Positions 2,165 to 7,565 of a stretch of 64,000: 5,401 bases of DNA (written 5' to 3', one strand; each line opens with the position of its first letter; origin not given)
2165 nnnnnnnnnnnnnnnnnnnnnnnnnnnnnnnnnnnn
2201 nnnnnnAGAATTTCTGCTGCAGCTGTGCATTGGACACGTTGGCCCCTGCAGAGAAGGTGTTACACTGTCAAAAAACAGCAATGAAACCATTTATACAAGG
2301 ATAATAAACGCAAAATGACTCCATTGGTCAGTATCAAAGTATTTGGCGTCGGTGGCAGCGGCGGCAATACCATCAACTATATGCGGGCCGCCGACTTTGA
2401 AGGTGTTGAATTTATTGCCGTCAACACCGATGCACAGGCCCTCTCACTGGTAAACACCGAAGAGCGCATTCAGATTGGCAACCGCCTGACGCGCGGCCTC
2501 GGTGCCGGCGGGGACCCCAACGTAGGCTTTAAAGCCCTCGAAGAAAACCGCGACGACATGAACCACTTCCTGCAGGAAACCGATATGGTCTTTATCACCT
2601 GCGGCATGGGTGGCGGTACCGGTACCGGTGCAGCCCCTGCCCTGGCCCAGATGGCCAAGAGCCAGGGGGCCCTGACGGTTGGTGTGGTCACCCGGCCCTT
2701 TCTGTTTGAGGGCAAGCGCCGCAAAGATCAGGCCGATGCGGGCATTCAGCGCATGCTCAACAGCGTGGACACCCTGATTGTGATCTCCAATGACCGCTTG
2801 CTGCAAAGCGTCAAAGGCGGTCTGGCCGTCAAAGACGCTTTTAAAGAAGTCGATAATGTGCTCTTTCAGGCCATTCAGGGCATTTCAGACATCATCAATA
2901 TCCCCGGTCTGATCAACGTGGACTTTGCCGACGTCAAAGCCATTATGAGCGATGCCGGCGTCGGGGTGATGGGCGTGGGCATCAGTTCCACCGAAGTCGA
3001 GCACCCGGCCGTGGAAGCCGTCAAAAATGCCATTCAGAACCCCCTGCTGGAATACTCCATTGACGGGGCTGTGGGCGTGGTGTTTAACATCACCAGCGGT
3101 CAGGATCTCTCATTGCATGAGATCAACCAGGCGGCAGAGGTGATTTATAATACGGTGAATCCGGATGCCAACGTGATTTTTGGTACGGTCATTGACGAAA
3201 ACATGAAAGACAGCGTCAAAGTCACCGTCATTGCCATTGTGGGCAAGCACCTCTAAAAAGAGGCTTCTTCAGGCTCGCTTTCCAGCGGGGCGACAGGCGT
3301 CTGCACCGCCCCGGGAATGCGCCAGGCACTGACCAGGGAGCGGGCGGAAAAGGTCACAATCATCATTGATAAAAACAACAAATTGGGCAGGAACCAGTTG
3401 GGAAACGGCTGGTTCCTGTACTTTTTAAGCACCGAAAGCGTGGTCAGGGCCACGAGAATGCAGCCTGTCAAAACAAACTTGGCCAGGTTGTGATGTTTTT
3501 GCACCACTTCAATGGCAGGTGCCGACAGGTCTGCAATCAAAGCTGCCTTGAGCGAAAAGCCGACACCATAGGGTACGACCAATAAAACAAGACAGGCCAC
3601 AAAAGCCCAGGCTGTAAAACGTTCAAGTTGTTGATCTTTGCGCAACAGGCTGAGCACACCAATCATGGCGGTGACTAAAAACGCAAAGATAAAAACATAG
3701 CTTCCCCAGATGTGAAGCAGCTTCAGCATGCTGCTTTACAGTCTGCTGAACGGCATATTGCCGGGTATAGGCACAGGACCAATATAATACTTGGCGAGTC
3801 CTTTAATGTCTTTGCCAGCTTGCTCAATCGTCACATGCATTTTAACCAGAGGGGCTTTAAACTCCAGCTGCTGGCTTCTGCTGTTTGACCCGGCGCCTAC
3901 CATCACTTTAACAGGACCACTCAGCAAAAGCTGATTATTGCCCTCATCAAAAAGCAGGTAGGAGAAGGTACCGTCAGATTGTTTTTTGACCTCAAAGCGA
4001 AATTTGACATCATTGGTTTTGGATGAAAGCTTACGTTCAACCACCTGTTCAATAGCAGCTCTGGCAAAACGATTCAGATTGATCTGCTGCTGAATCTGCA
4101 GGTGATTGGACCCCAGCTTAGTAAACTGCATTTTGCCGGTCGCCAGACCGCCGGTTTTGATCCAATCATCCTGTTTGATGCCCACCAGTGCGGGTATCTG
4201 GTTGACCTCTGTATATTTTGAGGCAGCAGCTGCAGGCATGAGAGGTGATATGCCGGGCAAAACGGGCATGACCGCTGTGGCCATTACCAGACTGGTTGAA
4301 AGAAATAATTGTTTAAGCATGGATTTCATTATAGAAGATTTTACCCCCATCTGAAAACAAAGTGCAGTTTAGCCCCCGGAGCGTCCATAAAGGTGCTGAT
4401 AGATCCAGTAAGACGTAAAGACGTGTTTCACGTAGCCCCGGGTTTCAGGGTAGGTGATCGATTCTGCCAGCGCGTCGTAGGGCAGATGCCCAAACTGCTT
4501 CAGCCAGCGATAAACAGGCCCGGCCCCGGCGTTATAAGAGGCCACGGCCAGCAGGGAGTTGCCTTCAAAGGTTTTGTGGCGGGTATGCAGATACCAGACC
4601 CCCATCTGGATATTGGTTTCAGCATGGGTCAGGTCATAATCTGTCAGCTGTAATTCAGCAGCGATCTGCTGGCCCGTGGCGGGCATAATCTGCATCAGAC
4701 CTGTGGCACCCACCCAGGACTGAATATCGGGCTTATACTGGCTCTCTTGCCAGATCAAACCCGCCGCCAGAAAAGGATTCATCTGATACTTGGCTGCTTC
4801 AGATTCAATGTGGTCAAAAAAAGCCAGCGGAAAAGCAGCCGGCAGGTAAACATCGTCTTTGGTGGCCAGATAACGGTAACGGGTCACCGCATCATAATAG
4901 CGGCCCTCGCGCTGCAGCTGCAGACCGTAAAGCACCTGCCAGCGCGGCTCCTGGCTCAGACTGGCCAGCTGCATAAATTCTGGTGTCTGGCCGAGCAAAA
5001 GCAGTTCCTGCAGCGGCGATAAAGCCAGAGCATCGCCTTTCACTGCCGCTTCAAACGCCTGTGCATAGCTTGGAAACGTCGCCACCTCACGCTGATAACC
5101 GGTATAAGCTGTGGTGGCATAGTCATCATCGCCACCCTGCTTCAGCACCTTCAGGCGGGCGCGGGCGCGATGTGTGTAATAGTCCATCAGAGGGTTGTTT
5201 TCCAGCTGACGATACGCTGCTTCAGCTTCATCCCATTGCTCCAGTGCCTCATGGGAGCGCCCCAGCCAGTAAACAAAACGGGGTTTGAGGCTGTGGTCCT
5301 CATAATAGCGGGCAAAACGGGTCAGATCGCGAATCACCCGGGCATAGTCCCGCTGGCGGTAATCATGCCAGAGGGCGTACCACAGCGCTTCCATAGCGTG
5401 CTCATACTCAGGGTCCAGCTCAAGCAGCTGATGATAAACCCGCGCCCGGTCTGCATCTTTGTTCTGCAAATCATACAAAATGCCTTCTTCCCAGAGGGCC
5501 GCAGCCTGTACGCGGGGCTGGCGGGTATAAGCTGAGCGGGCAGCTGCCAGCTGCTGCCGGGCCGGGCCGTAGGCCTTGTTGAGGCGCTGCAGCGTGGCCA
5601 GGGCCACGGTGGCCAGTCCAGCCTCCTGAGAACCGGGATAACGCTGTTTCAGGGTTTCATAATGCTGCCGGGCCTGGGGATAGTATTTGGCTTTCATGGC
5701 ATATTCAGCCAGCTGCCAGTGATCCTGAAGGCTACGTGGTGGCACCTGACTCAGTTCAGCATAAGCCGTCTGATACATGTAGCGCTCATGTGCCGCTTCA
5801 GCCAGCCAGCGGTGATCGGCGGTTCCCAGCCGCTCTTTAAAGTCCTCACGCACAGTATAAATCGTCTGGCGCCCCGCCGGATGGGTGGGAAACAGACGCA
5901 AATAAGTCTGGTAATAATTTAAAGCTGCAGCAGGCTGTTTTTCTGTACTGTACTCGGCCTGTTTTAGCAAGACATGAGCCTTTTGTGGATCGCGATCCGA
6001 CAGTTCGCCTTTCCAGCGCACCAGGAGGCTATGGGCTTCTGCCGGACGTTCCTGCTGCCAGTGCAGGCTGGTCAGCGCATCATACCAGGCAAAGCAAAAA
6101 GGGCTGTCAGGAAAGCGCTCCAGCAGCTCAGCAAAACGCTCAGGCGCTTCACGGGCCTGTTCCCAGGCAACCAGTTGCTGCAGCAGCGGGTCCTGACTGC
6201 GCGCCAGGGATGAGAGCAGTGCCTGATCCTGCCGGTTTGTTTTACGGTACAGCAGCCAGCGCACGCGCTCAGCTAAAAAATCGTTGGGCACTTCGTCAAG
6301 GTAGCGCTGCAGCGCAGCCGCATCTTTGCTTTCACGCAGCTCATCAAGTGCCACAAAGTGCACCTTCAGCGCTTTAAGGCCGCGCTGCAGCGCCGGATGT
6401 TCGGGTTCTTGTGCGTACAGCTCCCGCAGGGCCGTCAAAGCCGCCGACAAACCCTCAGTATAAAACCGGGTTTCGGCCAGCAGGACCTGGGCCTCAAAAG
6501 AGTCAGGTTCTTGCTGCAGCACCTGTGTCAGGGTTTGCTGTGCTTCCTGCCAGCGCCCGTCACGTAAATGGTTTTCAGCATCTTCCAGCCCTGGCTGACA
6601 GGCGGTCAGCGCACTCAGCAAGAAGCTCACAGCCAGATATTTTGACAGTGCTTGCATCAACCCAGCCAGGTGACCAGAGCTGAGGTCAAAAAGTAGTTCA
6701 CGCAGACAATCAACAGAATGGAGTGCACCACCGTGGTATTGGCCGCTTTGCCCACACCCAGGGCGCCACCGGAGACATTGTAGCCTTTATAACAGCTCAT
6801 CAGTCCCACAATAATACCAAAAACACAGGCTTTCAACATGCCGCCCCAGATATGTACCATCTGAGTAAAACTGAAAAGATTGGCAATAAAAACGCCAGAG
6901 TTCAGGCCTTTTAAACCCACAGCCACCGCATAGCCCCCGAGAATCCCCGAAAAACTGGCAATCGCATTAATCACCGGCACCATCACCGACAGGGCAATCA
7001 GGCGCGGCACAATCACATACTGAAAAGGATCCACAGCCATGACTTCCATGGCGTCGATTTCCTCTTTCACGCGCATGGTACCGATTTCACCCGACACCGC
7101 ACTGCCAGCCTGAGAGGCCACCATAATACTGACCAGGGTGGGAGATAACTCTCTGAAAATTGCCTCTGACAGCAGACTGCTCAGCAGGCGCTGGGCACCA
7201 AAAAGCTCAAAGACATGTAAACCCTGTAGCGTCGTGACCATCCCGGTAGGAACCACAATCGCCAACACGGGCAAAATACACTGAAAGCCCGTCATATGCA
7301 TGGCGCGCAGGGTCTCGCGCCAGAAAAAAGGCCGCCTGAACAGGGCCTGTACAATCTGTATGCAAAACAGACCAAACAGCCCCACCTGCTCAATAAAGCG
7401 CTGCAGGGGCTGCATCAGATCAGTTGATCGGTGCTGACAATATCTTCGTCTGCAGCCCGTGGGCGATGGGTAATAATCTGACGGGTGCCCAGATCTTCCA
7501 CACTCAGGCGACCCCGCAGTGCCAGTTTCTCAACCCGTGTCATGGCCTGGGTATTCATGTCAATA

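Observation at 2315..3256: Tail-less FtsZ homologue outside a dcw context, downstream of a KAS III-like / ATP-grasp gene pair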

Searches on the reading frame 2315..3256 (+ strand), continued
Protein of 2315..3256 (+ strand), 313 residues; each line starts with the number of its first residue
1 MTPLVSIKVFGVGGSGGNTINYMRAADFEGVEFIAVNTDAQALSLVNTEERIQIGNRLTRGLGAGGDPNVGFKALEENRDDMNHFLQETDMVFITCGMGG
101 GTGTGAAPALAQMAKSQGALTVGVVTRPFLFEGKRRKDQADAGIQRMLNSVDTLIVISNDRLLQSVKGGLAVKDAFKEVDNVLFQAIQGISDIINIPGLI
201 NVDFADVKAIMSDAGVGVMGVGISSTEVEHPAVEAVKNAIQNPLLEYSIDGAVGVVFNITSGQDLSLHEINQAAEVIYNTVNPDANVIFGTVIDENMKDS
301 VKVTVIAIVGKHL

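Call 43: find_encoding_contigs(protein=P0034, flank=3000, max_places=10)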
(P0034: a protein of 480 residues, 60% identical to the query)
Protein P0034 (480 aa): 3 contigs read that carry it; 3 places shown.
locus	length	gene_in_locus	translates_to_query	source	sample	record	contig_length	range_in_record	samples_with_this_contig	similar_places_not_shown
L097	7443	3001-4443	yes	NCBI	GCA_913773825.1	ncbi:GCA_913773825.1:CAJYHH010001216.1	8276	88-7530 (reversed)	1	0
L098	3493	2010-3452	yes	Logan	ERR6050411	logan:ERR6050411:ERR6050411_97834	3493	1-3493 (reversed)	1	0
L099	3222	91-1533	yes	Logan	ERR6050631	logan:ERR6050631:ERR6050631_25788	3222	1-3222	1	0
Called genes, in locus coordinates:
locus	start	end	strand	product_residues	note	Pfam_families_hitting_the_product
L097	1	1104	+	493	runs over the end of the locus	PF01225:Mur_ligase, PF08245:Mur_ligase_M, PF02875:Mur_ligase_C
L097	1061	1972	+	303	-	PF01565:FAD_binding_4, PF02873:MurB_C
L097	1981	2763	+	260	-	PF08478:POTRA_1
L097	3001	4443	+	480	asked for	PF00091:Tubulin, PF12327:FtsZ_C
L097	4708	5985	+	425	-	-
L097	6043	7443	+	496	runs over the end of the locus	?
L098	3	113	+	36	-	?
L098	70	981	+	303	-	PF01565:FAD_binding_4, PF02873:MurB_C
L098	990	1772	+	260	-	PF08478:POTRA_1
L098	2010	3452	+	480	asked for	PF00091:Tubulin, PF12327:FtsZ_C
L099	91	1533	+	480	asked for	PF00091:Tubulin, PF12327:FtsZ_C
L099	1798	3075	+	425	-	-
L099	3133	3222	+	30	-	?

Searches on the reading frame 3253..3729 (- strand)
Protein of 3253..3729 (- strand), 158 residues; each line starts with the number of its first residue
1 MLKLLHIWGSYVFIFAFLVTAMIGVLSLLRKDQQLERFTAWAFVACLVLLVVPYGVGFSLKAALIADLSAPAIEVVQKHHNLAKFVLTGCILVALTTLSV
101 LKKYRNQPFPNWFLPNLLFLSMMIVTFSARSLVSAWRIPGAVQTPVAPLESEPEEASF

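Call 3: search_protein_families(library=pfam, proteins=[window:3253-3729:-], max_evalue=0.01)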
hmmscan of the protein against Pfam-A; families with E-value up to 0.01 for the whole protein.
window:3253-3729:- (158 aa): 2 families
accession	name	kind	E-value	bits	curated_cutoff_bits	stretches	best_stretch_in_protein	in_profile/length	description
PF19140.5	DUF5823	-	0.0023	18.4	25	1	6-127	29-141/178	Family of unknown function (DUF5823)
PF09990.14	DUF2231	-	0.0089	16.5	26.4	0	16-128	14-119/139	Predicted membrane protein (DUF2231)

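Call 4: search_protein_families(library=ncbifam, proteins=[window:3253-3729:-], max_evalue=0.01)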
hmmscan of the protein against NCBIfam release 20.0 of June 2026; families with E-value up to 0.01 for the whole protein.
window:3253-3729:- (158 aa): 0 families

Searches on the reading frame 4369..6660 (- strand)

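Call 3: search_protein_families(library=pfam, proteins=[window:4369-6660:-], max_evalue=0.01)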
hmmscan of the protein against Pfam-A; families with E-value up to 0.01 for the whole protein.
window:4369-6660:- (763 aa): 9 families
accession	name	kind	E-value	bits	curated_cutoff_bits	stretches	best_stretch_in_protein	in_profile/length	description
PF01464.25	SLT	-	3.8e-30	104.3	21.3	1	618-727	3-112/117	Transglycosylase SLT domain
PF14559.12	TPR_19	-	1.1e-09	38.9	25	1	32-96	2-65/68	Tetratricopeptide repeat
PF07719.23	TPR_2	-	8.7e-08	32.2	27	0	463-485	4-26/34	Tetratricopeptide repeat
PF13174.12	TPR_6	-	1.1e-06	29.3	26.3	0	464-487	4-27/33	Tetratricopeptide repeat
PF12895.13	ANAPC3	-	4.8e-06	27.2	27.2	0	421-484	22-80/82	Anaphase-promoting complex, cyclosome, subunit 3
PF13428.12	TPR_14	-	8.3e-06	26.4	23.5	0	31-63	11-43/44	Tetratricopeptide repeat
PF13432.12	TPR_16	-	1.6e-05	25.7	32.7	2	28-87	4-63/65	Tetratricopeptide repeat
PF13424.12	TPR_12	-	8.2e-05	23.2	30.1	0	166-213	19-68/77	Tetratricopeptide repeat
PF00515.34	TPR_1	-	0.0015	18.7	27.8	0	464-485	5-26/34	Tetratricopeptide repeat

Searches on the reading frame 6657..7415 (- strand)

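Call 3: search_protein_families(library=pfam, proteins=[window:6657-7415:-], max_evalue=0.01)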
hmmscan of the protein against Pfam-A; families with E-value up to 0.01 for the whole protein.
window:6657-7415:- (252 aa): 1 family
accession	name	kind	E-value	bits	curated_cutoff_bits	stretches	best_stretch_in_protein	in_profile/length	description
PF02405.21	MlaE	-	3.7e-68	229.7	22.5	1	36-245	2-211/212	Permease MlaE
